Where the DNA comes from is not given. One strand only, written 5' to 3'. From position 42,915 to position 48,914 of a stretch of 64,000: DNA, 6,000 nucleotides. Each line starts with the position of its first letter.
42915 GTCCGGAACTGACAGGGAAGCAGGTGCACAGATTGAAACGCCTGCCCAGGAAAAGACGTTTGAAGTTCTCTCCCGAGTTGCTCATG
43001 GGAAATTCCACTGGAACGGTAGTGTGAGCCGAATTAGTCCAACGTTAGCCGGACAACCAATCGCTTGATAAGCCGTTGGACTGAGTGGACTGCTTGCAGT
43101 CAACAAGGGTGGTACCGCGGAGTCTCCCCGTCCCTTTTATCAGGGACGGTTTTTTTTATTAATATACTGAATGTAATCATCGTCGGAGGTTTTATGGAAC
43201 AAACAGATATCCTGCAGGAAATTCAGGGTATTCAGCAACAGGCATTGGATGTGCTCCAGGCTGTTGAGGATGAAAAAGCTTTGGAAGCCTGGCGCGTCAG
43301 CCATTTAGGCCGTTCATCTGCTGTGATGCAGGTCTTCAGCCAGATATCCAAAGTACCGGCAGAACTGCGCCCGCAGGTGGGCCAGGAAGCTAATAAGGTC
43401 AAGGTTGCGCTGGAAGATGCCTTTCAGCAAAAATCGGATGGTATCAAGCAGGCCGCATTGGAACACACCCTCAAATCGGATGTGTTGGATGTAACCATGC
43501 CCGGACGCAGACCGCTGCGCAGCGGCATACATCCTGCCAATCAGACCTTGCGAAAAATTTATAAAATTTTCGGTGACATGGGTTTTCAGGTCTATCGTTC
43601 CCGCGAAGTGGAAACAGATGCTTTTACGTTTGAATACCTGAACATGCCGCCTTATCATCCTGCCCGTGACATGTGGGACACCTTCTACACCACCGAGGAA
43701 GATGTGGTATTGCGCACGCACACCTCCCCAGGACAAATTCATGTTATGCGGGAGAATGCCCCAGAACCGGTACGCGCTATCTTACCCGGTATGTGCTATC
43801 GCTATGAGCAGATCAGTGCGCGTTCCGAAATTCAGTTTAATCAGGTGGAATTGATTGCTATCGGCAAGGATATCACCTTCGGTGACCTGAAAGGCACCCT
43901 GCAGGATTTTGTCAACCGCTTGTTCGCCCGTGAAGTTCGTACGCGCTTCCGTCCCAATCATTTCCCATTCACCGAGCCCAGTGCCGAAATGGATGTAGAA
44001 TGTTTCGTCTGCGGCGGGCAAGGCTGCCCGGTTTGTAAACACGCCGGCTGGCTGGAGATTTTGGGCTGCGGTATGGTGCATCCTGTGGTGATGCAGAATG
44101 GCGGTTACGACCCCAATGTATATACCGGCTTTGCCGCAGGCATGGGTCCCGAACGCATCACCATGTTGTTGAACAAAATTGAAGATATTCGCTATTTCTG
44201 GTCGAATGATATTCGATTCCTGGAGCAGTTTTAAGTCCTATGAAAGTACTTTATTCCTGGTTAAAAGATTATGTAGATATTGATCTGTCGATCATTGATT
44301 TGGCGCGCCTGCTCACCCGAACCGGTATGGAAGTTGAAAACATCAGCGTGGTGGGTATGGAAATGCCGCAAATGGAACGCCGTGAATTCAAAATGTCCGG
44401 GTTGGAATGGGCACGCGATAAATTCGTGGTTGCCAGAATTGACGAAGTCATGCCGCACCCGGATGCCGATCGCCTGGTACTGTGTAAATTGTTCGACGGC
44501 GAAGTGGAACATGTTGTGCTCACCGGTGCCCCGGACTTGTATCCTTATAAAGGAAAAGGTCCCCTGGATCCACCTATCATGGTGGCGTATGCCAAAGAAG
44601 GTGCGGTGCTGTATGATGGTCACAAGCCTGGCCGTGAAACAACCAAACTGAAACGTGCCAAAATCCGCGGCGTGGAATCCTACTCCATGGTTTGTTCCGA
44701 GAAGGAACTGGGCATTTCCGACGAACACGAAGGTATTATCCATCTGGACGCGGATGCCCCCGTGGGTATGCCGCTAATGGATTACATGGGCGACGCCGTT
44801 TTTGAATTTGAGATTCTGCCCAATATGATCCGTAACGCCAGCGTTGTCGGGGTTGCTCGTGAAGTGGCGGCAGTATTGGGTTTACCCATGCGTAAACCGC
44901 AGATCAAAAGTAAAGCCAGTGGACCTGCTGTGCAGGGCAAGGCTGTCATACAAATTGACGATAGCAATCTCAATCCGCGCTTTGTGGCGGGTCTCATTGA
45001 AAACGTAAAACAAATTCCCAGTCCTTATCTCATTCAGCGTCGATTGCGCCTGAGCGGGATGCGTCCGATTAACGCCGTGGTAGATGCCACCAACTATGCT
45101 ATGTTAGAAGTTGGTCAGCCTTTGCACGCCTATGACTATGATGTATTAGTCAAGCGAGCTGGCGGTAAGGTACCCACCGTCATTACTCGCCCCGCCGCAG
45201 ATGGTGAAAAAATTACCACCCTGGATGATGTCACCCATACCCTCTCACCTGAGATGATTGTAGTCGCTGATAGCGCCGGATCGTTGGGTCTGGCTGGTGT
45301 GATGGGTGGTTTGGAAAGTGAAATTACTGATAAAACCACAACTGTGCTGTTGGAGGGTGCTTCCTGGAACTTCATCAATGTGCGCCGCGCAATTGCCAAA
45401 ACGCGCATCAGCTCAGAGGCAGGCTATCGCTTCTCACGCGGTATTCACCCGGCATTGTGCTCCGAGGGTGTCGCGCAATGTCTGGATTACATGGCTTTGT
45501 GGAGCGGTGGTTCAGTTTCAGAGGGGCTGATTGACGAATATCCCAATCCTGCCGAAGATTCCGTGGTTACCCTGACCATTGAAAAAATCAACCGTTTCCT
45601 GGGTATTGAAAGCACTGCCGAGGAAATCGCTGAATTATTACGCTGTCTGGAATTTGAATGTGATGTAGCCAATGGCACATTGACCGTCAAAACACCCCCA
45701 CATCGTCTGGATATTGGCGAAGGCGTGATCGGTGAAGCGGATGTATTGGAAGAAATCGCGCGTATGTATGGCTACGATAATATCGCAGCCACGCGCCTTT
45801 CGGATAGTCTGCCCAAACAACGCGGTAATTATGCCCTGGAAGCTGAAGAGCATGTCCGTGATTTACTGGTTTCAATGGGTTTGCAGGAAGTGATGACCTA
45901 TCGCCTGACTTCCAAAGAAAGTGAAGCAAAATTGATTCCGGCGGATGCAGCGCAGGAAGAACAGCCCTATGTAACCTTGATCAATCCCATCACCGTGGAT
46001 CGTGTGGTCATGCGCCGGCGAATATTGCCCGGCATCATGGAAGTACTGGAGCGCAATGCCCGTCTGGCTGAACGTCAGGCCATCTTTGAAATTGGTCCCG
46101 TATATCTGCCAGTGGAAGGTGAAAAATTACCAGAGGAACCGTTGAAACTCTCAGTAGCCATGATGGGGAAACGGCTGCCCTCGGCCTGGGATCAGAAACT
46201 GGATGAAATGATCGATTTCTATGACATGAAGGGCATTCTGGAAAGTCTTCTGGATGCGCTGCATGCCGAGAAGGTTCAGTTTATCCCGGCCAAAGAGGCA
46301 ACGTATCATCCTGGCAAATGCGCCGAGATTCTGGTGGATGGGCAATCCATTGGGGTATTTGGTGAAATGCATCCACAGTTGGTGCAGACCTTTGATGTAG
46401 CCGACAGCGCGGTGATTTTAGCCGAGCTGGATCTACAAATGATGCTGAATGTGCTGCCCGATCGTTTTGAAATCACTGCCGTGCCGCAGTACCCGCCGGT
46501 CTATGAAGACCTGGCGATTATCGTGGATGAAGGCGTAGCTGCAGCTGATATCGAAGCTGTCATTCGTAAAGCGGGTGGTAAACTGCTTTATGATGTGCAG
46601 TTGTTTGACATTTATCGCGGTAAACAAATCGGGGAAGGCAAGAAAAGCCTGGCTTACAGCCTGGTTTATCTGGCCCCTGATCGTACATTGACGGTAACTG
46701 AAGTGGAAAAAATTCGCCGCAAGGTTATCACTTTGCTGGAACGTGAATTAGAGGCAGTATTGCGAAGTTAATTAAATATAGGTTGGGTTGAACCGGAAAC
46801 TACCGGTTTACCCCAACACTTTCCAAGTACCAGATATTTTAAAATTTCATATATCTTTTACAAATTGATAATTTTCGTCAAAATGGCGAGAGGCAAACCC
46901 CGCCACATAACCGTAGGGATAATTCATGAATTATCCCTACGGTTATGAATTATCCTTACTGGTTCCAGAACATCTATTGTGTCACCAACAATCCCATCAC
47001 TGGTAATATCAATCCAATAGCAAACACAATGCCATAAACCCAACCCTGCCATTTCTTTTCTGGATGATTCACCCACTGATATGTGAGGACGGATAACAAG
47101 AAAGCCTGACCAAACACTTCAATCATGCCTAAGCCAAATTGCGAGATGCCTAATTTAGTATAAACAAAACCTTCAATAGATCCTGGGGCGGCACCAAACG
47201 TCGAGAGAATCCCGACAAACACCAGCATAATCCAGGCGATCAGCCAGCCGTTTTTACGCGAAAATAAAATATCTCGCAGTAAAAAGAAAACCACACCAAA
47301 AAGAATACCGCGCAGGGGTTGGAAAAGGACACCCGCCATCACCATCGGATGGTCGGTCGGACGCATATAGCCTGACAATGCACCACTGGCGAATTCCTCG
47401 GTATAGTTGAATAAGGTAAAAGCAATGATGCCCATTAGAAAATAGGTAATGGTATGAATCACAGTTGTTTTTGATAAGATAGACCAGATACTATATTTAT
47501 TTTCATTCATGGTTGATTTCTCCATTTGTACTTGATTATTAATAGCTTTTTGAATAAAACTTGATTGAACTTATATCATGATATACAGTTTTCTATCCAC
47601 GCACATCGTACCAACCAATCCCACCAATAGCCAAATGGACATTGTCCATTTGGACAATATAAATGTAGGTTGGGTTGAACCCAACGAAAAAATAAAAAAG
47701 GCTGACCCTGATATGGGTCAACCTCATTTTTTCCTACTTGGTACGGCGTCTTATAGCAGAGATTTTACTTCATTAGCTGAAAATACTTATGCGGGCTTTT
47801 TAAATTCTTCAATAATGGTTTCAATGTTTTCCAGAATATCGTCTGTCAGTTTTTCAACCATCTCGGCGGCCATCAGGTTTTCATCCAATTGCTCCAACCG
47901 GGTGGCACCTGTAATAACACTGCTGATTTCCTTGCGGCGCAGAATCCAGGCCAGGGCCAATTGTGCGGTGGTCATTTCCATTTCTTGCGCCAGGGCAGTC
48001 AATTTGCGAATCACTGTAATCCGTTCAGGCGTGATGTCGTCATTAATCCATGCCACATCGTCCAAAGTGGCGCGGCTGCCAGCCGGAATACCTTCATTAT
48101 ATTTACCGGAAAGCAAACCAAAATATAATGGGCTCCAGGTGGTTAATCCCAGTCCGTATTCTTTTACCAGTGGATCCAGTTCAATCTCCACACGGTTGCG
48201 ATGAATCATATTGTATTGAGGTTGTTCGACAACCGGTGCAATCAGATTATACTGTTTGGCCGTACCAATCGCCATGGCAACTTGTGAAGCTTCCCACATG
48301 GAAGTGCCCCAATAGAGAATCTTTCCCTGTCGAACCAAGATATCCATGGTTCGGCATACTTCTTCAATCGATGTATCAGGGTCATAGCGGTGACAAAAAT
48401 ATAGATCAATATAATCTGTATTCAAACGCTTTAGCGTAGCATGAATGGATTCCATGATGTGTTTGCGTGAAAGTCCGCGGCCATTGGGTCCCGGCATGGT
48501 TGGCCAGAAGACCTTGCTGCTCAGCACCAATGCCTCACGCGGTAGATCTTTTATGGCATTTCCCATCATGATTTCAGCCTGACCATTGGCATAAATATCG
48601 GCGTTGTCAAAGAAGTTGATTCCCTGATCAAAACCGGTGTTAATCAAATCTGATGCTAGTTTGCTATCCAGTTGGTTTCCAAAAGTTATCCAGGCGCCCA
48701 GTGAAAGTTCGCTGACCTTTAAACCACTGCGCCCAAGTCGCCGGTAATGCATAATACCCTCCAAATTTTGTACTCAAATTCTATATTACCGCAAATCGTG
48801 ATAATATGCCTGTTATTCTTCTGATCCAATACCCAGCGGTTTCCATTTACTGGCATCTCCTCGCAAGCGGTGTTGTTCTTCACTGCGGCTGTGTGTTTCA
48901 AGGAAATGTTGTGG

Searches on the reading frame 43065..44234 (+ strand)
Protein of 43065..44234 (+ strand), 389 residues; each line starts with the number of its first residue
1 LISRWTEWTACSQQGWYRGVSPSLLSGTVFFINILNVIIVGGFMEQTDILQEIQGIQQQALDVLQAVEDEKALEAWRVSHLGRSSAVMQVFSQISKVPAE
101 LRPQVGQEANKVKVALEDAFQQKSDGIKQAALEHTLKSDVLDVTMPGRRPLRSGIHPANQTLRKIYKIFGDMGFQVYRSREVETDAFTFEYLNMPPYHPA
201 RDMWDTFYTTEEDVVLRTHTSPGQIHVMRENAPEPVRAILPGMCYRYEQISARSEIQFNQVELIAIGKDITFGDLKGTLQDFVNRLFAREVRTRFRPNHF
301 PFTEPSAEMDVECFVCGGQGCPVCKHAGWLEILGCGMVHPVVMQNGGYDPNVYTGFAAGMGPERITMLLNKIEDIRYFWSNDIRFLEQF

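Call 81: search_protein_families(library=pfam, proteins=[window:43065-44234:+], max_evalue=0.00001)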
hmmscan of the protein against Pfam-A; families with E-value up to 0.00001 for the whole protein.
window:43065-44234:+ (389 aa): 2 families
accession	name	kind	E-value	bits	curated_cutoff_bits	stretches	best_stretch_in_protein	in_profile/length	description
PF01409.25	tRNA-synt_2d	-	2.2e-87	293.1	19.8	1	141-389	2-246/246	tRNA synthetases class II core domain (F)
PF02912.23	Phe_tRNA-synt_N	-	3.8e-18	65.6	22.3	1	69-135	2-68/69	Aminoacyl tRNA synthetase class II, N-terminal domain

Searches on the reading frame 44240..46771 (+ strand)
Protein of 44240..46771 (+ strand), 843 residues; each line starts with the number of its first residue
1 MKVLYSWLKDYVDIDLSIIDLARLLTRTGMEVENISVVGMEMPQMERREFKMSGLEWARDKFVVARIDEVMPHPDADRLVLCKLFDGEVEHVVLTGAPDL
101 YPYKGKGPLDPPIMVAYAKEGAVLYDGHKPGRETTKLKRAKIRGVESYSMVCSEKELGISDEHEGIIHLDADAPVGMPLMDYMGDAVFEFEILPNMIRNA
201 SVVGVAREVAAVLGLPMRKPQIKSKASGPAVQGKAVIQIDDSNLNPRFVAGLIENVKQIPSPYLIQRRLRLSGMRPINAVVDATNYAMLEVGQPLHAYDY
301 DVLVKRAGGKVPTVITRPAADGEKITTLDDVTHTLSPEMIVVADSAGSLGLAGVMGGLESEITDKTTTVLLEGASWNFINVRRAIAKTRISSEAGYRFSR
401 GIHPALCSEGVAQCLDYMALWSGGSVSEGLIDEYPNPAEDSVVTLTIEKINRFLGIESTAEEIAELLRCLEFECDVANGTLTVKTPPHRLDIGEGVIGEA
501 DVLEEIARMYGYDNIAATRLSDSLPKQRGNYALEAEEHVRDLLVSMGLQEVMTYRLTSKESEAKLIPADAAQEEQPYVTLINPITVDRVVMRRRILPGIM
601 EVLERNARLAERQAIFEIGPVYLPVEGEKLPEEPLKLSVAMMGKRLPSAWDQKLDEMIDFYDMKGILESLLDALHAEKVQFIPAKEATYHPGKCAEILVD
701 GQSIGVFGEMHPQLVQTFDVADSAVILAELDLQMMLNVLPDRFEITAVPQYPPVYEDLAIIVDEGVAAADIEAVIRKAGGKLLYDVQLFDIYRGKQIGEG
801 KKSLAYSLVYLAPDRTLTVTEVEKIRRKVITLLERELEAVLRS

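Call 81: search_protein_families(library=pfam, proteins=[window:44240-46771:+], max_evalue=0.00001)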
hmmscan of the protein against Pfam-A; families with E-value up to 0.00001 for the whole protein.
window:44240-46771:+ (843 aa): 5 families
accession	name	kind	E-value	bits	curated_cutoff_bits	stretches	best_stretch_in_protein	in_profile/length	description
PF17759.6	tRNA_synthFbeta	-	3.2e-59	200.4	22.4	1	523-732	9-214/214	Phenylalanyl tRNA synthetase beta chain CLM domain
PF03483.22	B3_4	-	8.3e-51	172.5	29.3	1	245-418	2-169/174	B3/4 domain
PF03147.19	FDX-ACB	-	3.1e-29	101.7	31.1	1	749-842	1-94/94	Ferredoxin-fold anticodon binding domain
PF03484.21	B5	-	8.3e-19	68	28.6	1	443-512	1-67/67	tRNA synthetase B5 domain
PF01588.26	tRNA_bind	-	9.8e-13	48.5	27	1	62-177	1-95/96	Putative tRNA binding domain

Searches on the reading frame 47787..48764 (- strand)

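Call 95: search_protein_families(library=pfam, proteins=[window:47787-48764:-], max_evalue=0.00001)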
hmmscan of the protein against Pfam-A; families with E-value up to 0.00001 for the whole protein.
window:47787-48764:- (325 aa): 1 family
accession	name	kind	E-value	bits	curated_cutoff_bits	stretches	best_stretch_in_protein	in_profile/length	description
PF00248.27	Aldo_ket_red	-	8.4e-68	229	24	1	19-318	1-290/291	Aldo/keto reductase family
